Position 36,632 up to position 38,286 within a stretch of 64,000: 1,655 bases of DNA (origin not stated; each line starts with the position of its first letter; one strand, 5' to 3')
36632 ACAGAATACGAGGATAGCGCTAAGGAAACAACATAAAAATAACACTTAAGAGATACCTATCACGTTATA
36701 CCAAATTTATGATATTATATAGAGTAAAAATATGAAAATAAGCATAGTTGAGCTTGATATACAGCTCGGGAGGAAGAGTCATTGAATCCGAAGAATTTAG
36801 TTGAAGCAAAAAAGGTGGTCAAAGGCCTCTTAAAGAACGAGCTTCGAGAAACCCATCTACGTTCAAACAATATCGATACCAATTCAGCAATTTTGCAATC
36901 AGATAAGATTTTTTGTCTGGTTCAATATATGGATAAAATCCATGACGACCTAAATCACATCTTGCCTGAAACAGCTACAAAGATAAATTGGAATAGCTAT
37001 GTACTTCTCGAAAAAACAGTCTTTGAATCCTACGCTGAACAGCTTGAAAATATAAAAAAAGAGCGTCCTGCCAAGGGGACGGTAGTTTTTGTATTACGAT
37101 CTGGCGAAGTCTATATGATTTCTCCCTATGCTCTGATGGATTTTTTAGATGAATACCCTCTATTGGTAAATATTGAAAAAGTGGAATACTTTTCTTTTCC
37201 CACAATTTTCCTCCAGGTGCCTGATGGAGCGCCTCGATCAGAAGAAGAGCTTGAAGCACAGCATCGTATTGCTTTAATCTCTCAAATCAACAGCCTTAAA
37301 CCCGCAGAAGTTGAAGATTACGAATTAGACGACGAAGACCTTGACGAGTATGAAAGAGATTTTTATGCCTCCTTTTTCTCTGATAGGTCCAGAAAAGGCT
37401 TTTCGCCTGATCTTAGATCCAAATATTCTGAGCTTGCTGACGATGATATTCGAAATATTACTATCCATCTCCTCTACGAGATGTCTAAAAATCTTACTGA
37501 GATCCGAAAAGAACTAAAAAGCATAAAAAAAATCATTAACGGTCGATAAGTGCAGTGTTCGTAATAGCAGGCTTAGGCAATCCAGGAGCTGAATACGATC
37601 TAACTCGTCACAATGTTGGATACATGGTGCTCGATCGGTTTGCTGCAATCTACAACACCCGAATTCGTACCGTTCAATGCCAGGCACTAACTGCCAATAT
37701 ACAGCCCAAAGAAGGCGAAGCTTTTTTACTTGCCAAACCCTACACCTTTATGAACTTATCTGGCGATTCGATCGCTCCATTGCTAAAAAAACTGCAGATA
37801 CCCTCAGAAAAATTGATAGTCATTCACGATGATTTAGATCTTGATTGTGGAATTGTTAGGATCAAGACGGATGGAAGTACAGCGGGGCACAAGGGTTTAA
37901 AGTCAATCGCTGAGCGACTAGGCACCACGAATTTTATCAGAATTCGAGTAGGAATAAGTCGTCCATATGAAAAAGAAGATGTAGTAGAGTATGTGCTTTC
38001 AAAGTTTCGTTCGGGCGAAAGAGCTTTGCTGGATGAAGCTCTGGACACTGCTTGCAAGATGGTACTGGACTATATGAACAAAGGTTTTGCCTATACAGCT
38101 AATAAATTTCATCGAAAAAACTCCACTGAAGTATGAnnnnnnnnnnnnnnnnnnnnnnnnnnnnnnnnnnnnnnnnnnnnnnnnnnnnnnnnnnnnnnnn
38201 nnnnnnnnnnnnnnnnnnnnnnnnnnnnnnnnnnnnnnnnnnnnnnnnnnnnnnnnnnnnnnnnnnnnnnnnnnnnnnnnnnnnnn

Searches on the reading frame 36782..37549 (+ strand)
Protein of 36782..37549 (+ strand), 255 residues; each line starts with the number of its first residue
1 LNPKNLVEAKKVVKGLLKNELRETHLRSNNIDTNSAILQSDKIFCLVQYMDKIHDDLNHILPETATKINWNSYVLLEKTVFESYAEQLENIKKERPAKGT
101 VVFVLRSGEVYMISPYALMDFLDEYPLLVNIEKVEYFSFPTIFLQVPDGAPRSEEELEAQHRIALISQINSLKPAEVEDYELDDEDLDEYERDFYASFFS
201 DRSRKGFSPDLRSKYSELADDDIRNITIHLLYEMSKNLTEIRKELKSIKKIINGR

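Call 3: search_protein_families(library=pfam, proteins=[window:36782-37549:+], max_evalue=0.01)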
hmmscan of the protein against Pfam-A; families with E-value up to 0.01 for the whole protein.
window:36782-37549:+ (255 aa): 0 families

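Call 74: search_protein_families(library=padloc, proteins=[window:36782-37549:+], max_evalue=0.001)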
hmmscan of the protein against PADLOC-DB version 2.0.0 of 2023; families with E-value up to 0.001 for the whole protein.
window:36782-37549:+ (255 aa): 0 families

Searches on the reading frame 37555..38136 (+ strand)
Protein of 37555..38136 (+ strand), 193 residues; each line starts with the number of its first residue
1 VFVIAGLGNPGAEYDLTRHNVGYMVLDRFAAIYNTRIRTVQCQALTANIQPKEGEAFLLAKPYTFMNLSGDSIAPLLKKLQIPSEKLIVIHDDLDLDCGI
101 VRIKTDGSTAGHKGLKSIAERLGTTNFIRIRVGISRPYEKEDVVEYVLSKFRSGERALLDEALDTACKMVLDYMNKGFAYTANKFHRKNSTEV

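Call 3: search_protein_families(library=pfam, proteins=[window:37555-38136:+], max_evalue=0.01)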
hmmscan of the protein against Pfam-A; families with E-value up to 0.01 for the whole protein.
window:37555-38136:+ (193 aa): 1 family
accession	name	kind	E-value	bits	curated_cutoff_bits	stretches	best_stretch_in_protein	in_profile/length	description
PF01195.25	Pept_tRNA_hydro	-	7.7e-62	208.8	27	1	3-186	1-183/183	Peptidyl-tRNA hydrolase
